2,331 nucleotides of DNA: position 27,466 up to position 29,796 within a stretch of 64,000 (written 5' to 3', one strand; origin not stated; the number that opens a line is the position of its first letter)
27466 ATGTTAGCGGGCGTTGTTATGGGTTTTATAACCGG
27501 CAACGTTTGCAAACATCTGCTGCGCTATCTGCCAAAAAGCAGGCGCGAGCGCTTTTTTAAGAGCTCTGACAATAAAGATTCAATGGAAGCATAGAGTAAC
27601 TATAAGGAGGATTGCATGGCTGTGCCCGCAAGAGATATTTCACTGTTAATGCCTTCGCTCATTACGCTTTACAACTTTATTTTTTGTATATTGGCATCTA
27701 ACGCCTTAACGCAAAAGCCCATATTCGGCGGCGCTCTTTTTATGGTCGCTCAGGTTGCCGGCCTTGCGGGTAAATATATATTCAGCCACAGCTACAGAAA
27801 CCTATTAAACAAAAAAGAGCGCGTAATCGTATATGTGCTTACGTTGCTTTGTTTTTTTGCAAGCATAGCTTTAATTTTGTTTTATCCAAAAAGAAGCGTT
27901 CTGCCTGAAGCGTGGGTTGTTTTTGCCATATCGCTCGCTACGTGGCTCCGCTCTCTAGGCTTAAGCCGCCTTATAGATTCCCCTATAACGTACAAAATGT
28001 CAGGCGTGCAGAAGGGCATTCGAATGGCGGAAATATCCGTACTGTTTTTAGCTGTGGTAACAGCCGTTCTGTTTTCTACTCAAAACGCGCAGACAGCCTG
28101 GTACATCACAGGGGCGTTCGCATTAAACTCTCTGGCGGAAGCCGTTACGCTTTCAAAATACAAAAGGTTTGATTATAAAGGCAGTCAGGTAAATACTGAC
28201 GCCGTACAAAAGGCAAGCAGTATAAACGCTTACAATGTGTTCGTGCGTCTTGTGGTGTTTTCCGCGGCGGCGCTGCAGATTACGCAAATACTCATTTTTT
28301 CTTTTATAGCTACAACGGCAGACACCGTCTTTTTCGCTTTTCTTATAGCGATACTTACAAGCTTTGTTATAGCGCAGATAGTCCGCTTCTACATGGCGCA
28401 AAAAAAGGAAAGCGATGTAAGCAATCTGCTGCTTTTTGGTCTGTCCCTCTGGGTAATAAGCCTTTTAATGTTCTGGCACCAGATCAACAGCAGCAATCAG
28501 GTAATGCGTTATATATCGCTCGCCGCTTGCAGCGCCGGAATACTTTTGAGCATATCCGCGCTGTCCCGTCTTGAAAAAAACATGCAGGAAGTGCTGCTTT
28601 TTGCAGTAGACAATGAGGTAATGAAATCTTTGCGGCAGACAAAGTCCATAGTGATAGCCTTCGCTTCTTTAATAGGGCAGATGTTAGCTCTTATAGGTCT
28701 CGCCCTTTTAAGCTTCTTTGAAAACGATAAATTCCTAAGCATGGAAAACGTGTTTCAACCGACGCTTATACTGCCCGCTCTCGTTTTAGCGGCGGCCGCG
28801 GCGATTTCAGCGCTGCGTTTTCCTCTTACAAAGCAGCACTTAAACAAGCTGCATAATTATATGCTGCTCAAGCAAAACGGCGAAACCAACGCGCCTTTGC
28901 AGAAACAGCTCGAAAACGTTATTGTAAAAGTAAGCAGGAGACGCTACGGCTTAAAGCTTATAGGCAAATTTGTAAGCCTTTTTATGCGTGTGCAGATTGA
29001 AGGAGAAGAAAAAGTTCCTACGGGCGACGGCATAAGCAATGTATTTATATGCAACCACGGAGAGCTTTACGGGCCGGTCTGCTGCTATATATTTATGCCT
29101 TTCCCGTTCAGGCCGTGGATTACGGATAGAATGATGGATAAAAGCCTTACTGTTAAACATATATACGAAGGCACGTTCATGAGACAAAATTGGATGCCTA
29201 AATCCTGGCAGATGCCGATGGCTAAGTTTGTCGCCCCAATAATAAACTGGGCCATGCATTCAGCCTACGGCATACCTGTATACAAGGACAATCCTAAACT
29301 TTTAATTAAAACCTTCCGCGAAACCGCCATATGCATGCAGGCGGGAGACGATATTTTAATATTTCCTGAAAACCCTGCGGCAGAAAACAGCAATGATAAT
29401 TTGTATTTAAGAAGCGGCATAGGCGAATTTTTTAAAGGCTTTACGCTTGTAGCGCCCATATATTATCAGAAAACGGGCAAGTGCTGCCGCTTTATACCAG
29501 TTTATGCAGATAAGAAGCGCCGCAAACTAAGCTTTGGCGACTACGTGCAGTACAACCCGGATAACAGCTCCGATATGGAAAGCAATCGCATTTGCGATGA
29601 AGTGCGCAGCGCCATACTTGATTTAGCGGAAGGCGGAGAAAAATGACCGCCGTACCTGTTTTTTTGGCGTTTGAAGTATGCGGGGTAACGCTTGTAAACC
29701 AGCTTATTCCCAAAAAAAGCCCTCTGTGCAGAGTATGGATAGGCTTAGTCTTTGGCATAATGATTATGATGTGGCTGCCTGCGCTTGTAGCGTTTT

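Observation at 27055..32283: Five-gene, translationally coupled envelope-modification cluster with GtrA-like and GT-C-like proteins but an acyltransferase fusion where the polyprenyl-phosphate glycosyltransferase would be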

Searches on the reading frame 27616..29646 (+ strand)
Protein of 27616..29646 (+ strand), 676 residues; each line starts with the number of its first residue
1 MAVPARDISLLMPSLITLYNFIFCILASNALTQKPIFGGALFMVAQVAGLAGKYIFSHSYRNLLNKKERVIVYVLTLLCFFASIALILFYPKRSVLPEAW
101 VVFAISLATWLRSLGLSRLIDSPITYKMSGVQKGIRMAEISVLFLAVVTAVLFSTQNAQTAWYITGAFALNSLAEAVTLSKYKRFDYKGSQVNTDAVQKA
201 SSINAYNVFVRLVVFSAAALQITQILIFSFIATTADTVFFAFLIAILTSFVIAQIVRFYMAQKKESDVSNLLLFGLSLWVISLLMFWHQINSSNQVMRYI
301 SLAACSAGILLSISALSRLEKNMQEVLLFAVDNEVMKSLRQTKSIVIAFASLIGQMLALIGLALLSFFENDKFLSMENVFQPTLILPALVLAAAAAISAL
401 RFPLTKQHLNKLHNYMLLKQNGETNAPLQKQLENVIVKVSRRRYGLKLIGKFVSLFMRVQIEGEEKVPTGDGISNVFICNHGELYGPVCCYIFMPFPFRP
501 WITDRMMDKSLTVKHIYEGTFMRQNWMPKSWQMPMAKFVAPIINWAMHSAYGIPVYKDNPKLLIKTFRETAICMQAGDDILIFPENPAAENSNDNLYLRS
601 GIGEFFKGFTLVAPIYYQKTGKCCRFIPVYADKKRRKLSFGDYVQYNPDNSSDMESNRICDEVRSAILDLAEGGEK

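Call 3: search_protein_families(library=pfam, proteins=[window:27616-29646:+], max_evalue=0.1)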
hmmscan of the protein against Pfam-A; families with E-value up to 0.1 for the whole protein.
window:27616-29646:+ (676 aa): 1 family
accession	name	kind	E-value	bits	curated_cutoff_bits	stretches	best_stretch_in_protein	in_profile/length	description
PF01553.26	Acyltransferase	-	0.0015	18.8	23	1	538-604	53-117/132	Acyltransferase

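Call 4: search_protein_families(library=ncbifam, proteins=[window:27616-29646:+], max_evalue=0.1)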
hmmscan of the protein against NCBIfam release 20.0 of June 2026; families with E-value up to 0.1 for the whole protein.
window:27616-29646:+ (676 aa): 0 families

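Call 10: search_solved_structures(query=window:27616-29643:+, max_evalue=10)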
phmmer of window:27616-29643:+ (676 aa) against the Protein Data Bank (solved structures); distinct sequences matched with E-value up to 10: 6.
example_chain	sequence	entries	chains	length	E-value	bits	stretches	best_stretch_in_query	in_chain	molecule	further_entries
5an9_A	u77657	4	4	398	0.51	12.1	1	110-186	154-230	60S RIBOSOMAL PROTEIN L3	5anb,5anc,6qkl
5kym_A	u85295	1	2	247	0.54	12.1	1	541-589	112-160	1-acyl-sn-glycerol-3-phosphate acyltransferase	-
5xnb_B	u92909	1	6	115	1.2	10.9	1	357-393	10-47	IcmS protein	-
5x90_E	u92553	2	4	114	1.3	10.8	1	358-393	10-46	IcmS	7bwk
5x1e_D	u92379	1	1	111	1.4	10.7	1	360-393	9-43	IcmS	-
5x1e_A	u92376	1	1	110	1.5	10.6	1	360-393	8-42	IcmS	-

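Call 25: find_homologous_proteins(query=window:27616-29643:+, max_evalue=0.001)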
Query window:27616-29643:+ (676 aa): 22 proteins with E <= 0.001 among 8000 candidates.
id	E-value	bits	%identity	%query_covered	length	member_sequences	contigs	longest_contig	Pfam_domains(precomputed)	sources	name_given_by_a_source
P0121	0.0e+0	1501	100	100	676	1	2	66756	-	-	-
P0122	0.0e+0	1302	85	100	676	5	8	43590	-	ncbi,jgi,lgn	ncbi:MAG: hypothetical protein ACOYIT_03875 [Christensenellales bacterium]|jgi:hypothetical protein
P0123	0.0e+0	1164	76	100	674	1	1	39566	-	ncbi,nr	ncbi:MAG: hypothetical protein Q4E07_00515 [Eubacteriales bacterium]|nr:hypothetical protein [Eubact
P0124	3.6e-262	890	58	99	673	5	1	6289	-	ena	-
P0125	9.6e-257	872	56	100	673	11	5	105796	-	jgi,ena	jgi:hypothetical protein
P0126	7.9e-183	628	44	98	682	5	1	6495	PF01553.27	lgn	-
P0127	3.0e-176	606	41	98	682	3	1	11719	PF01553.27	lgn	-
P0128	1.5e-172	594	42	97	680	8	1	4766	PF01553.27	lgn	-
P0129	2.3e-158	547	40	100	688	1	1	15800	PF01553.27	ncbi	-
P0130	1.1e-152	528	37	97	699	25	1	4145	PF01553.27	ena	-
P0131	3.3e-152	527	40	97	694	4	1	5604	-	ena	-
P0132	3.8e-152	526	40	97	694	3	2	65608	-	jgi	-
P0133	1.9e-151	524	39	97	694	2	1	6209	-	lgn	-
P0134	1.3e-147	511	37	97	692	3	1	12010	-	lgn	-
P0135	4.1e-146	506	37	98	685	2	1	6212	PF01553.27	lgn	-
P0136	2.2e-143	497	37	98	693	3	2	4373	PF01553.27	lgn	-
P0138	1.1e-134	469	37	99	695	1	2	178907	-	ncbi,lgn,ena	-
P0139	6.1e-132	460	36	99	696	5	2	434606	-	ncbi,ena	-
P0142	2.0e-128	448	36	99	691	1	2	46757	-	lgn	-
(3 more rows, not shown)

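Call 31: search_solved_structures(query=A2, max_evalue=1, show_alignments=2)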
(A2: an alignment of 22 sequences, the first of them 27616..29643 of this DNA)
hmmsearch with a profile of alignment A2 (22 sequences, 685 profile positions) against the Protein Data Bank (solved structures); distinct sequences matched with E-value up to 1: 3.
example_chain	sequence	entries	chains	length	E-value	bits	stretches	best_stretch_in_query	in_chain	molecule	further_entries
5kym_A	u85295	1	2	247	0.027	16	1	549-599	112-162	1-acyl-sn-glycerol-3-phosphate acyltransferase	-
6qyc_A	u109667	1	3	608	0.47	11.9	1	300-354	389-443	Decaheme c-type cytochrome, OmcA/MtrC family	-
6r2q_C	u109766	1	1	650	0.51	11.8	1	300-354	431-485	Decaheme c-type cytochrome, OmcA/MtrC family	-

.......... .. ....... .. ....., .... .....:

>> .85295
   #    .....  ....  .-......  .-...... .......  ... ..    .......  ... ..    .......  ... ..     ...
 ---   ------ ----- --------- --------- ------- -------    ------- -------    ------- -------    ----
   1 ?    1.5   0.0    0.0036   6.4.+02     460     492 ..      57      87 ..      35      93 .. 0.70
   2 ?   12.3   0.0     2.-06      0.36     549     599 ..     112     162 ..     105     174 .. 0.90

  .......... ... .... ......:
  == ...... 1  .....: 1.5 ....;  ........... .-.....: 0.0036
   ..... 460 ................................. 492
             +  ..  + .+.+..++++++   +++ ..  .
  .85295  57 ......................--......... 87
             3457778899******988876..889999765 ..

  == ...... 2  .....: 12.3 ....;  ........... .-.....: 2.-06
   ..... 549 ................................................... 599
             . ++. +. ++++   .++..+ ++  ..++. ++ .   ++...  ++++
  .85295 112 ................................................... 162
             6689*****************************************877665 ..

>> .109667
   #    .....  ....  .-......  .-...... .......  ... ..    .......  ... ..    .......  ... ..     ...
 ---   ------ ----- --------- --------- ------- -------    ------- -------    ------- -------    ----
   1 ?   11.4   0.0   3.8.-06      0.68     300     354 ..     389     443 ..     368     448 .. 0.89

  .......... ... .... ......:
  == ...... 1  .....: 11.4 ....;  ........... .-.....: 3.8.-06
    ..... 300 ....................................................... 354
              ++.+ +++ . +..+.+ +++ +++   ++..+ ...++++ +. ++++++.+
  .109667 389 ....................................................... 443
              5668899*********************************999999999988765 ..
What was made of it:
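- Tried and rejected: A profile search with the fusion alignment gave only a weak PlsC hit (E 0.027, call 31).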

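Call 37: predict_structure(alignment_id=A2)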
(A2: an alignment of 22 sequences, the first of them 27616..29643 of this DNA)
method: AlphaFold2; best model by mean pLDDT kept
length: 676 residues; sequences in the alignment: 22
mean_pLDDT: 77.6   pTM: 0.72
mean pLDDT of the five models: 77.6, 75.9, 75.0, 73.0, 72.8
residues with pLDDT >= 90: 51; 70-90: 498; 50-70: 90; < 50: 37
segments of 3 or more residues with pLDDT < 50: 1-5, 372-376, 586-605, 674-676
pLDDT, mean of each block of 10 residues (from residue 1): 47 72 87 84 87 77 78 88 82 71 90 84 74 85 92 87 87 78 53 73 83 89 83 72 82 79 67 89 85 77 88 84 80 74 76 89 77 50 79 86 72 80 77 68 59 72 84 85 70 81 76 77 82 86 77 73 80 86 56 41 54 87 90 81 91 85 82 53
secondary structure, 60 per line:
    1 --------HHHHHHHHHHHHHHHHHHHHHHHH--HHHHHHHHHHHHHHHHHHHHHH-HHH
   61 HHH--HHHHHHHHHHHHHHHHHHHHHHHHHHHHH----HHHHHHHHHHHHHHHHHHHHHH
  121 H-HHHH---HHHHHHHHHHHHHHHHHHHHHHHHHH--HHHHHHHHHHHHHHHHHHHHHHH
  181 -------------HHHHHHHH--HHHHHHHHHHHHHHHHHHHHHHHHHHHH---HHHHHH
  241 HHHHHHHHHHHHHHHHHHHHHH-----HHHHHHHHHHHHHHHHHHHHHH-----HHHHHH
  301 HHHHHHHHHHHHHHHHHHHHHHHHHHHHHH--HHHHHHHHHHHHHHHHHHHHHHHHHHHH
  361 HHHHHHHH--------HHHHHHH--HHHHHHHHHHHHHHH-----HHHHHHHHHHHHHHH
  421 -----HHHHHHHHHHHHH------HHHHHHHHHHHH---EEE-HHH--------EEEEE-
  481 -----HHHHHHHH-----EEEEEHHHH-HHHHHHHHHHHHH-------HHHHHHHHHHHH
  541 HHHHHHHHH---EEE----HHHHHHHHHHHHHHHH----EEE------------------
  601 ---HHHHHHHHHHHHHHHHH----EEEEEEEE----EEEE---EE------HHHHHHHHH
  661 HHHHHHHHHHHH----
elements in order (helices of 4 or more, strands of 3 or more residues): H9-32 H35-56 H58-63 H66-94 H99-121 H123-126 H130-155 H158-180 H194-201 H204-231 H235-262 H268-289 H295-330 H333-368 H377-383 H386-400 H406-420 H426-438 H445-456 E460-462 E475-479 H486-493 E499-503 H504-507 H509-521 H529-549 E553-555 H560-575 E580-582 H604-620 E625-632 E637-640 H652-672
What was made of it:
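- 27616..29646 (+): 676-aa fusion. Residues ~1-400 form 12 TM helices with an MFS-like fold. Residues ~445-676 form a PlsC/LPLAT-like acyltransferase domain, predicted to be cytoplasmic. The likely role is as a lipid/lysolipid transporter-acyltransferase. The AF2 model has pLDDT 78, pTM 0.72 and a 6+6 helix layout (call 37).
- The model shows 6+6 TM helices followed by an alpha/beta domain (call 37).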

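Call 40: fold_search(model_id=the predicted structure, library=pdb)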
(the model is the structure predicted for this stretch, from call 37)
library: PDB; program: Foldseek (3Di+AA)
matches with E <= 10: 474; with E <= 0.001: 0
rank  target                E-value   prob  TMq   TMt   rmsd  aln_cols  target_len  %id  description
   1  9qu4                  1.5e-03  1.00  0.29  0.44  14.1       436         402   12  Cryo-EM structure of the inward-open choline-bound state of choline/ethanolamine transporter FLVCR2 (released 2025-06-11)
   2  8qcs                  1.7e-03  1.00  0.28  0.40  16.1       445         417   11  Cryo-EM structure of the inward-facing FLVCR1 (released 2024-04-17)
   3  7mjs_X                3.0e-03  1.00  0.30  0.42  19.4       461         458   15  Single-Particle Cryo-EM Structure of Major Facilitator Superfamily Domain containing 2A in complex with LPC-18:3 (released 2021-06-16)
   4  9j3m_A                3.2e-03  1.00  0.29  0.36  12.2       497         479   12  ADP/Pi bound Arabidopsis ATP/ADP translocator AtNTT1 (released 2025-03-19)
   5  8jhq                  3.4e-03  1.00  0.33  0.46  10.9       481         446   14  Cryo-EM structure of human S1P transporter SPNS2 bound with S1P (released 2024-01-10)
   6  7yub_R                4.1e-03  1.00  0.34  0.49  10.9       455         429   12  S1P-bound human SPNS2 (released 2023-09-06)
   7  8ubz                  4.3e-03  1.00  0.28  0.42  15.2       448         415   12  Choline-bound FLVCR1 (released 2024-03-27)
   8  9ugy                  4.8e-03  1.00  0.27  0.40  12.0       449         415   13  Cryo-EM Structure of G6PT1 bound with GlcN6P (released 2026-01-07)
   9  8sc4                  5.0e-03  1.00  0.25  0.35  13.6       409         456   14  Human OCT1 bound to metformin in inward-open conformation (released 2023-10-18)
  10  8ttf_A                5.2e-03  1.00  0.27  0.42  11.8       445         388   14  NorA double mutant - E222QD307N at pH 7.5 (released 2024-05-29)
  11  8uc0                  5.2e-03  1.00  0.26  0.38  17.2       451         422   14  Endogenous ligand bound FLVCR1 (released 2024-03-27)
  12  9ugu                  5.8e-03  1.00  0.26  0.38  12.7       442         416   13  Cryo-EM Structure of Apo-G6PT1 (released 2026-01-07)
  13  6s4m                  5.8e-03  1.00  0.22  0.33  14.2       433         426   13  Crystal structure of the human organic anion transporter MFSD10 (TETRAN) (released 2020-05-13)
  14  9ll1                  6.6e-03  1.00  0.29  0.44  11.4       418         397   13  Cryo-EM structure of G6PT1 in complex with Chlorogenic acid (released 2025-12-31)
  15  8qv6_A                6.6e-03  1.00  0.30  0.43  11.1       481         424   12  Structure of human SPNS2 in DDM (released 2025-02-19)
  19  5kym_A                8.6e-03  1.00  0.21  0.52   6.3       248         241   16  Crystal Structure of the 1-acyl-sn-glycerophosphate (LPA) acyltransferase, PlsC, from Thermotoga maritima (released 2017-07-26)
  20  5kym_B                8.6e-03  1.00  0.20  0.48  12.7       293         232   15  Crystal Structure of the 1-acyl-sn-glycerophosphate (LPA) acyltransferase, PlsC, from Thermotoga maritima (released 2017-07-26)
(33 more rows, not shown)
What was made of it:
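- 27616..29646 (+): Foldseek against PDB matches FLVCR1/2, MFSD2A, SPNS2 and other MFS transporters (E 1.5e-3 to 1e-2, prob 1.0), and PlsC 5kym (E 8.6e-3, TMt 0.52) (call 40).
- On PlsC/LPLAT acyltransferases (PF01553): The model also matches PlsC 5kym (E 8.6e-3, TMt 0.52, call 40).
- On LplT-Aas lysophospholipid remodelling system: An MFS fold is supported by Foldseek (prob 1.0, E about 1e-3, call 40).
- Foldseek hits include MFSD2A (lysolipid) and SPNS2 (S1P) lipid transporters, and PlsC (call 40). The MFS domain resembles lipid-transporting MFS proteins (call 40).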

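Call 42: find_encoding_contigs(protein=P0139, flank=10000, max_places=2)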
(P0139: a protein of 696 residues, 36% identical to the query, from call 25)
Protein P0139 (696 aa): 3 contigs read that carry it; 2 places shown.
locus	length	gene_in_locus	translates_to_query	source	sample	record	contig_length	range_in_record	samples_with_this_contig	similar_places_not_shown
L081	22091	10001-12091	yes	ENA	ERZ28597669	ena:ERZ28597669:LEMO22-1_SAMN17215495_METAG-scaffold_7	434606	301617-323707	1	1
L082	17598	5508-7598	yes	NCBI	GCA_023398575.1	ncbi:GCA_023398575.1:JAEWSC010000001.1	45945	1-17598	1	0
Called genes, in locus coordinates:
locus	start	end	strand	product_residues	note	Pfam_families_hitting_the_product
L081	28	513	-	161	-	-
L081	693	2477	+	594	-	PF00535:Glycos_transf_2, PF10111:Glyco_tranf_2_2 (faint), PF13641:Glyco_tranf_2_3 (weak), PF13632:Glyco_trans_2_3 (faint), PF00535:Glycos_transf_2, PF13641:Glyco_tranf_2_3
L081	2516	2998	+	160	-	PF00583:Acetyltransf_1, PF13527:Acetyltransf_9 (weak), PF13673:Acetyltransf_10, PF13508:Acetyltransf_7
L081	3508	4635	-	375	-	PF01590:GAF, PF13185:GAF_2, PF13487:HD_5, PF01966:HD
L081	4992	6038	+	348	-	PF09991:DUF2232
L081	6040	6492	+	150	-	PF01281:Ribosomal_L9_N, PF03948:Ribosomal_L9_C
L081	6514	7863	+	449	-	PF00772:DnaB, PF13481:AAA_25, PF03796:DnaB_C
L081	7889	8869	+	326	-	PF01336:tRNA_anti-codon (weak), PF01966:HD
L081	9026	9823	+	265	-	-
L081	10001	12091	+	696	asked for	-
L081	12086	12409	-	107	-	PF05437:AzlD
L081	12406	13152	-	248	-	PF03591:AzlC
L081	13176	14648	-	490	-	PF01546:Peptidase_M20, PF07687:M20_dimer (faint)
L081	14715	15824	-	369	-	PF00248:Aldo_ket_red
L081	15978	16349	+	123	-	PF10057:MpsC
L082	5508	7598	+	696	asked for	-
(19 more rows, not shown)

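Call 43: find_encoding_contigs(protein=P0138, flank=6000, max_places=1)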
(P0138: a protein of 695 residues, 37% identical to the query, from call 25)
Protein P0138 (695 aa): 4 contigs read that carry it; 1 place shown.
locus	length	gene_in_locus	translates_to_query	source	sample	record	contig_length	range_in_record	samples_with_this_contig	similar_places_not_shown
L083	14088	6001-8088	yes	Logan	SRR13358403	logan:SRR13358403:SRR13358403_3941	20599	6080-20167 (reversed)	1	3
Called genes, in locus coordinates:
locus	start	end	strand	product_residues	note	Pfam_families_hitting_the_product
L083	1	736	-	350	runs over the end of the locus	PF01073:3Beta_HSD, PF01370:Epimerase, PF02719:Polysacc_synt_2, PF04321:RmlD_sub_bind, PF08659:KR (faint), PF13460:NAD_binding_10, PF16363:GDP_Man_Dehyd (weak), PF07993:NAD_binding_4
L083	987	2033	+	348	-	PF09991:DUF2232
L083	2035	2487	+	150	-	PF01281:Ribosomal_L9_N, PF03948:Ribosomal_L9_C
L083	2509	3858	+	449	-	PF00772:DnaB, PF13481:AAA_25, PF03796:DnaB_C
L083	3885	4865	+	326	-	PF01336:tRNA_anti-codon (weak), PF01966:HD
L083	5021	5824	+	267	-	-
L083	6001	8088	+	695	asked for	-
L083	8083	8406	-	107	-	PF05437:AzlD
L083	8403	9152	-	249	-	PF03591:AzlC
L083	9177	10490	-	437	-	PF01546:Peptidase_M20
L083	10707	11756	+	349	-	PF00365:PFK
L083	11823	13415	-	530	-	PF00496:SBP_bac_5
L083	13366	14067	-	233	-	PF01464:SLT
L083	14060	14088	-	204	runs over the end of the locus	PF01121:CoaE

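Call 44: find_encoding_contigs(protein=P0132, flank=6000, max_places=1)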
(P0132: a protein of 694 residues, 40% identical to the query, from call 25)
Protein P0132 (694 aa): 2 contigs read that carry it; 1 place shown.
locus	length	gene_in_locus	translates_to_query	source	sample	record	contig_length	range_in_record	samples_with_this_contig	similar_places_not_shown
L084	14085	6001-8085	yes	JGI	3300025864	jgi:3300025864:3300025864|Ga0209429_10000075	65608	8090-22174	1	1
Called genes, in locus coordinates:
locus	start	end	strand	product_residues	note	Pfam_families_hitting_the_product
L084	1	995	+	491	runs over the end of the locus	PF00128:Alpha-amylase, PF23915:SusG_C (weak)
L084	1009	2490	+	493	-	PF02446:Glyco_hydro_77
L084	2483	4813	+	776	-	PF00343:Phosphorylase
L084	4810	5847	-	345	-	PF00356:LacI, PF00532:Peripla_BP_1, PF13407:Peripla_BP_4, PF13377:Peripla_BP_3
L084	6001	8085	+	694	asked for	-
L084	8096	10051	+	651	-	-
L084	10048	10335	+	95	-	-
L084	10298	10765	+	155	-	PF04138:GtrA_DPMS_TM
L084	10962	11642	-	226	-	PF04298:Zn_peptidase_2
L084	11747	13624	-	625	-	PF00496:SBP_bac_5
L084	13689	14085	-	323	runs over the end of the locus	PF00005:ABC_tran, PF08352:oligo_HPY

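Call 45: find_encoding_contigs(protein=P0142, flank=6000, max_places=1)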
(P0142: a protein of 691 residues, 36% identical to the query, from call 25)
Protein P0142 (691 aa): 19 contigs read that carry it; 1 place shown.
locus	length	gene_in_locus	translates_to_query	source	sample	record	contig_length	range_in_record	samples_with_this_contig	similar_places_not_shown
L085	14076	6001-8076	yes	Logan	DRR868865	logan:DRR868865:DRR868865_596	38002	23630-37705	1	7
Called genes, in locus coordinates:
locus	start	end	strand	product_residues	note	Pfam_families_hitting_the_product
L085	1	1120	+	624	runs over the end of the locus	PF00890:FAD_binding_2, PF01134:GIDA (weak), PF01266:DAO (weak), PF07992:Pyr_redox_2 (weak), PF12831:FAD_oxidored, PF13450:NAD_binding_8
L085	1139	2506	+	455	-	PF01266:DAO (faint), PF07992:Pyr_redox_2 (weak), PF12831:FAD_oxidored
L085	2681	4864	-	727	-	-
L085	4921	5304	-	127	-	-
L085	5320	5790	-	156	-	-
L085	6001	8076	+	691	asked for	-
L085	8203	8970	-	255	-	PF00459:Inositol_P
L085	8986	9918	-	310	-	PF02016:Peptidase_S66, PF17676:Peptidase_S66C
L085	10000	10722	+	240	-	PF04239:DUF421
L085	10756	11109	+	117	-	PF14276:DUF4363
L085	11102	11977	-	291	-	PF00149:Metallophos, PF12850:Metallophos_2 (weak)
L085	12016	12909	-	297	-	PF03547:Mem_trans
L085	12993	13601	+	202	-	PF01613:Flavin_Reduct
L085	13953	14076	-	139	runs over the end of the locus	?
